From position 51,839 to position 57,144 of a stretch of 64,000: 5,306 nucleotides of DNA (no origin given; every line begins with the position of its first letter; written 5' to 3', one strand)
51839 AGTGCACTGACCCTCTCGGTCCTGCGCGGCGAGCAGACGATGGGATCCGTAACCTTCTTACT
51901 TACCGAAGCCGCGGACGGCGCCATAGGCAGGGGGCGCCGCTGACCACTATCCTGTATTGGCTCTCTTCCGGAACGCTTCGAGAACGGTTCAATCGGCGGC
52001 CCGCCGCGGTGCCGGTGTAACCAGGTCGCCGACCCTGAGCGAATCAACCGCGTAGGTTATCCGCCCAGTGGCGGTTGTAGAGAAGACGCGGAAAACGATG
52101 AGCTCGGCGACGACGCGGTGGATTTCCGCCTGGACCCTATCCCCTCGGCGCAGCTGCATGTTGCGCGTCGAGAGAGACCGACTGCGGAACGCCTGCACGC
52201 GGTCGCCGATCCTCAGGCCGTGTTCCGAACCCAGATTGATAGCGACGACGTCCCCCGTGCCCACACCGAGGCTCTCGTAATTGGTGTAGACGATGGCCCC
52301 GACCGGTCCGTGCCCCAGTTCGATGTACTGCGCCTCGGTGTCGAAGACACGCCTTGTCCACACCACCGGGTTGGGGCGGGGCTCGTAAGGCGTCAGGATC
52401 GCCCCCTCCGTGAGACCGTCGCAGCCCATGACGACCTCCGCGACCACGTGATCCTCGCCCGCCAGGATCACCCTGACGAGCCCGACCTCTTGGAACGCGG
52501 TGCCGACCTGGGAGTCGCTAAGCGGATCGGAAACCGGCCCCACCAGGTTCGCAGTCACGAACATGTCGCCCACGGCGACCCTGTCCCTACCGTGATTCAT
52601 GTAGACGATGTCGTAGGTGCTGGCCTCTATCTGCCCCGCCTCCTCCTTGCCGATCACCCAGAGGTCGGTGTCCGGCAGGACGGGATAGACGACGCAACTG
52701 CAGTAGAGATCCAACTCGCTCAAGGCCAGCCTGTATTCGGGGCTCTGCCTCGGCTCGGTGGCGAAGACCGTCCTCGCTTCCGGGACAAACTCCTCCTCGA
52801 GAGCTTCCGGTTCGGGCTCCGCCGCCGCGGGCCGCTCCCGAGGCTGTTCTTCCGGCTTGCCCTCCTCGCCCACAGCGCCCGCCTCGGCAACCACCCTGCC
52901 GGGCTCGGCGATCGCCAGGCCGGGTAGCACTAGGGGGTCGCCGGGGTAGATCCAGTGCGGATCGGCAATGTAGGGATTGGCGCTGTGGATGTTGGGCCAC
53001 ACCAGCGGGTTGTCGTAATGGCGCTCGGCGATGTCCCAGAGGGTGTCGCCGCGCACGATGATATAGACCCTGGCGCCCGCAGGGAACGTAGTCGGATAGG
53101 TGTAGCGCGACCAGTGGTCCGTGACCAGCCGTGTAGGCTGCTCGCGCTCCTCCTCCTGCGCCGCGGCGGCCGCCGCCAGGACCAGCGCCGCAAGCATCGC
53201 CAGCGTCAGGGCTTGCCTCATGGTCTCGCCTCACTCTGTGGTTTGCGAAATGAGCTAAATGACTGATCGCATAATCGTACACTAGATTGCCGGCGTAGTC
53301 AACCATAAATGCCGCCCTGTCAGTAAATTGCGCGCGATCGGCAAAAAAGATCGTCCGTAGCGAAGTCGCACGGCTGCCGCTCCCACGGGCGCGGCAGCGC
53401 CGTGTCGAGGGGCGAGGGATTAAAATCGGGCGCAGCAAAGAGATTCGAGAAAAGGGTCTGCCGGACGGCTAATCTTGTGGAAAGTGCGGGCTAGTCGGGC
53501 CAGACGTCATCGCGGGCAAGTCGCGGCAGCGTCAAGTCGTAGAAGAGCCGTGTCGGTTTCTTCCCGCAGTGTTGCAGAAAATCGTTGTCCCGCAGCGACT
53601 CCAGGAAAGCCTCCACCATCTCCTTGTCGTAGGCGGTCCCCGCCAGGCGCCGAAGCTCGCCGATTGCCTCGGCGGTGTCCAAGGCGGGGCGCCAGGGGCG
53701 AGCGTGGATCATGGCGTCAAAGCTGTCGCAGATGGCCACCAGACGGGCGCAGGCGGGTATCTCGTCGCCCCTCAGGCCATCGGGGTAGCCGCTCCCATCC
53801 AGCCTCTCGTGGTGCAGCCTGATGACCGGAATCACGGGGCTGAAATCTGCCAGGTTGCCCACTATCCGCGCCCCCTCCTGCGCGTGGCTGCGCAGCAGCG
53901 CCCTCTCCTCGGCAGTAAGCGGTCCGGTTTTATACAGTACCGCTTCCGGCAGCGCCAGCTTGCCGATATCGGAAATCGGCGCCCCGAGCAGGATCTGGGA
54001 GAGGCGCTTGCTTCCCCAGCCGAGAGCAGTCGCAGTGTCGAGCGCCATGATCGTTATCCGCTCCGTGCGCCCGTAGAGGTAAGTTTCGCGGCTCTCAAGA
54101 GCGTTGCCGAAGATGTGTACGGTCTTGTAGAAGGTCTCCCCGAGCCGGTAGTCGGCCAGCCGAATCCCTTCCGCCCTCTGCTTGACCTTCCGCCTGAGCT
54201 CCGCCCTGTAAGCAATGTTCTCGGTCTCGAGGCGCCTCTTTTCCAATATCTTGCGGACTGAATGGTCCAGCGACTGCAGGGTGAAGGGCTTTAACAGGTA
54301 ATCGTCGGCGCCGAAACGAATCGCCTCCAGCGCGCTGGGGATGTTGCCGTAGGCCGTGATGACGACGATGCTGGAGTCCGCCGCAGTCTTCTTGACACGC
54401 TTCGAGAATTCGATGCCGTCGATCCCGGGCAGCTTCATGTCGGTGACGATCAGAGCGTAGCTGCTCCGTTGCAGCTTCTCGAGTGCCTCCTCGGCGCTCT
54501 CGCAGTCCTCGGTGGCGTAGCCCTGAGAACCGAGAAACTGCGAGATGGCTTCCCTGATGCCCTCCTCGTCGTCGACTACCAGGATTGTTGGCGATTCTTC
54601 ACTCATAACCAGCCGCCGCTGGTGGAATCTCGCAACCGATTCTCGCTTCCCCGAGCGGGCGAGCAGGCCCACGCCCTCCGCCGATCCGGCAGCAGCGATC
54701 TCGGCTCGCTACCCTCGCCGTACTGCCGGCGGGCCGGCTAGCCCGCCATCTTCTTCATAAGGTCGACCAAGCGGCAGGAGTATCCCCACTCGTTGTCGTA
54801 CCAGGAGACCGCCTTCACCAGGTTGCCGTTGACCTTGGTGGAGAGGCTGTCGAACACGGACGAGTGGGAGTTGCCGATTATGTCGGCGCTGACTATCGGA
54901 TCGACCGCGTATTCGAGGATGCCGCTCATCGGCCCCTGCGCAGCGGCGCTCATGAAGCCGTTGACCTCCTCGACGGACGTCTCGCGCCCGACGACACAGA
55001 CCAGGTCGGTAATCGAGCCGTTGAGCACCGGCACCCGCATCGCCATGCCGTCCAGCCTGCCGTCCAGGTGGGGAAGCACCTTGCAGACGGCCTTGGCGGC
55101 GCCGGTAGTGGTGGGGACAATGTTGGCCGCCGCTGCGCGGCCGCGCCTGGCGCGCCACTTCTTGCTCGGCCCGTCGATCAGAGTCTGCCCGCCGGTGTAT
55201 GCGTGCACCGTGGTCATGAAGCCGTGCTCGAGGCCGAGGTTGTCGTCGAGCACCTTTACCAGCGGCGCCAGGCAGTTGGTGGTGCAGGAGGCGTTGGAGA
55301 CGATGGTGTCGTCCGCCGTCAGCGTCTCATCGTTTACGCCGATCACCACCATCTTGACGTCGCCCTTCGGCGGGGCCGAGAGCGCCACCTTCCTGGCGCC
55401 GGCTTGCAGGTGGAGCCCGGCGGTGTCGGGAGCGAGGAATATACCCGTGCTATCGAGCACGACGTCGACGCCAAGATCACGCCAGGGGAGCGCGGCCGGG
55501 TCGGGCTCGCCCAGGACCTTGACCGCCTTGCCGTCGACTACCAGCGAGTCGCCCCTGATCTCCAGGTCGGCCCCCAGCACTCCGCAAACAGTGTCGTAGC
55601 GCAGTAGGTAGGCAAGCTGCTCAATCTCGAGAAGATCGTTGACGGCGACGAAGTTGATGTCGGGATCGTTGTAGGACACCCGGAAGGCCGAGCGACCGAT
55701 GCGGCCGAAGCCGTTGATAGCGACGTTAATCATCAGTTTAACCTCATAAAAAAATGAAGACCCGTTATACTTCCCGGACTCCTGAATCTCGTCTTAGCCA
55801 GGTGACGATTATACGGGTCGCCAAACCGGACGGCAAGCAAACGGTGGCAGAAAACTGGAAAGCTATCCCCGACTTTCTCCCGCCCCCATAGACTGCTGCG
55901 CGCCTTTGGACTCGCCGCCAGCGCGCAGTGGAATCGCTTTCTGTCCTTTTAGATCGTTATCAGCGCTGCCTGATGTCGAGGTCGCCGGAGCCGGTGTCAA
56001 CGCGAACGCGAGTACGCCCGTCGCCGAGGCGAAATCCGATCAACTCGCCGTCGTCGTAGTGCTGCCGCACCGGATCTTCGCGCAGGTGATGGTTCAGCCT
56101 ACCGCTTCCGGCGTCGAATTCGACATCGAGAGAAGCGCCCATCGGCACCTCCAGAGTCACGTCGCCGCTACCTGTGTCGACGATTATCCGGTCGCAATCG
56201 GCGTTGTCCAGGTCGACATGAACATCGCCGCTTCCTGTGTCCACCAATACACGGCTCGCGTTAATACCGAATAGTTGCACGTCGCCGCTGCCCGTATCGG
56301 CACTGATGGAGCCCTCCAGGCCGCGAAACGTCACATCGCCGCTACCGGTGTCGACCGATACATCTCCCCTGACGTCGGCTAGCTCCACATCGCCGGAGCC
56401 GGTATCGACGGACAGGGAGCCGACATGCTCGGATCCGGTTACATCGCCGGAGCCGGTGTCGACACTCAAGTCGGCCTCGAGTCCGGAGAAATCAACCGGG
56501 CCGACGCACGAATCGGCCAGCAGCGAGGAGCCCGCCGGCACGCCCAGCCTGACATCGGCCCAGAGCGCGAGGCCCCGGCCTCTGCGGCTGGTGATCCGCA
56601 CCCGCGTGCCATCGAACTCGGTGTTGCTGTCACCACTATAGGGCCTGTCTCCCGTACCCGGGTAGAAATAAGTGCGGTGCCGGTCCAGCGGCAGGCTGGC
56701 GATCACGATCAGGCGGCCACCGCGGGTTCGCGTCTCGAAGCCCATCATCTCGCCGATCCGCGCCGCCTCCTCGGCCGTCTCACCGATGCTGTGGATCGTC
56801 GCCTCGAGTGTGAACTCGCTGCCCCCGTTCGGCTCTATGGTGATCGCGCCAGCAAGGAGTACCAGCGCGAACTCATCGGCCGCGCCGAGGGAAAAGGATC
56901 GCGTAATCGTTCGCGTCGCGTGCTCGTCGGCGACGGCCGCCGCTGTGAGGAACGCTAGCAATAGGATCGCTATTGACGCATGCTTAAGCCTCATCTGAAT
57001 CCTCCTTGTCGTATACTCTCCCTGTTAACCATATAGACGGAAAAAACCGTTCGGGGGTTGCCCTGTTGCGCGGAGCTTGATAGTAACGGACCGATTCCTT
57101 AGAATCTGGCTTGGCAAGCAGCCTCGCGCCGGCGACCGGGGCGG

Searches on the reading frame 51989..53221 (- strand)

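Call 83: search_protein_families(library=pfam, max_evalue=0.00001, proteins=[window:51989-53221:-])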
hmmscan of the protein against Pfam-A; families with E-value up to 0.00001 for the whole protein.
window:51989-53221:- (410 aa): 1 family
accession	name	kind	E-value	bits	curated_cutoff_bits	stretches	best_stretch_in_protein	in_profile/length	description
PF01476.26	LysM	-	6.5e-07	29.6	20.9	1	53-100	1-43/43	LysM domain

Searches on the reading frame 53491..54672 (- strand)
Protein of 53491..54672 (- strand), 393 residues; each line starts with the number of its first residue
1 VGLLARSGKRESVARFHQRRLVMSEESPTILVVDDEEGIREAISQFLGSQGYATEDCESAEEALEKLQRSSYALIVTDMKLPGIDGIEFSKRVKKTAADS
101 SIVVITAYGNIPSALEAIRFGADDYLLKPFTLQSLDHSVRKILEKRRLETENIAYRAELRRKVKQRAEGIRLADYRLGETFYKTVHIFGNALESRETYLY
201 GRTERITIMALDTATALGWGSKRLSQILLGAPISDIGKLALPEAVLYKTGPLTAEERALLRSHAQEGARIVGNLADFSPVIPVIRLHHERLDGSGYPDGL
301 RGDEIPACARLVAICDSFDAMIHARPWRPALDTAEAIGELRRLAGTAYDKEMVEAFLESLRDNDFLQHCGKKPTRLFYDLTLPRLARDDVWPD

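Call 83: search_protein_families(library=pfam, max_evalue=0.00001, proteins=[window:53491-54672:-])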
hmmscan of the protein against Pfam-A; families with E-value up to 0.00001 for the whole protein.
window:53491-54672:- (393 aa): 3 families
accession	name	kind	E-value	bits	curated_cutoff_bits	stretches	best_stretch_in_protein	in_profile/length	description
PF13487.12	HD_5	-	8.2e-35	120.5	27.2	1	189-351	4-169/170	HD domain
PF00072.30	Response_reg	-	1.9e-29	102.5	30.2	1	30-139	1-110/111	Response regulator receiver domain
PF01966.28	HD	-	2.9e-09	37.7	22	1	221-321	21-116/116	HD domain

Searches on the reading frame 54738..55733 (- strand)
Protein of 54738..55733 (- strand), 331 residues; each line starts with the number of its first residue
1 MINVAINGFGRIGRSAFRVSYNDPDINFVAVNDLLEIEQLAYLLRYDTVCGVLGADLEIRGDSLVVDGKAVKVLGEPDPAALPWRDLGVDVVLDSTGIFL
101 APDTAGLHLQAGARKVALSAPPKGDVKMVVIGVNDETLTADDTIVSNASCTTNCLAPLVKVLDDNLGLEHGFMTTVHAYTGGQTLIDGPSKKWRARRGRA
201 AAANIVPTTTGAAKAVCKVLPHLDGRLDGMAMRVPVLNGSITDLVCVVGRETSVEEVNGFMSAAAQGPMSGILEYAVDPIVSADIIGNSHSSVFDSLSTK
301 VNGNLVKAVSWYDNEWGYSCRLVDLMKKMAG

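Call 83: search_protein_families(library=pfam, max_evalue=0.00001, proteins=[window:54738-55733:-])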
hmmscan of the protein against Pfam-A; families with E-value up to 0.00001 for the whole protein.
window:54738-55733:- (331 aa): 2 families
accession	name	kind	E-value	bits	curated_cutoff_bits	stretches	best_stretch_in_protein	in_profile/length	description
PF02800.25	Gp_dh_C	-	8.4e-60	201.4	24.4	1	155-312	1-158/158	Glyceraldehyde 3-phosphate dehydrogenase, C-terminal domain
PF00044.30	Gp_dh_N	-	1.4e-33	115.7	31.7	1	2-100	1-99/101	Glyceraldehyde 3-phosphate dehydrogenase, NAD binding domain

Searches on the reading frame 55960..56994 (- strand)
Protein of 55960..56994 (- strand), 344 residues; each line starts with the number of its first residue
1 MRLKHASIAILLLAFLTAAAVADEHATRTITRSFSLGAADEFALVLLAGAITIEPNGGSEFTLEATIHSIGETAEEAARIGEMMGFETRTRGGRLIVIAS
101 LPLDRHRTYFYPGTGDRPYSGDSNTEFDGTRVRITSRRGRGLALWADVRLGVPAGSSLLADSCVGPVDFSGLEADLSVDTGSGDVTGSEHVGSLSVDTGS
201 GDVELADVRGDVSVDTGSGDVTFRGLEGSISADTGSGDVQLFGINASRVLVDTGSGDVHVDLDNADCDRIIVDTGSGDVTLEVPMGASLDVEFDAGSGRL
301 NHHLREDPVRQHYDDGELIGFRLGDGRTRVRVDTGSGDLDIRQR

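Call 83: search_protein_families(library=pfam, max_evalue=0.00001, proteins=[window:55960-56994:-])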
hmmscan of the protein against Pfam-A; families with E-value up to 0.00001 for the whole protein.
window:55960-56994:- (344 aa): 1 family
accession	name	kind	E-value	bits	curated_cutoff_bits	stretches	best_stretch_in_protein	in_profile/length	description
PF13349.12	DUF4097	-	7.3e-21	75.1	22.9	1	174-342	78-247/247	Toastrack DUF4097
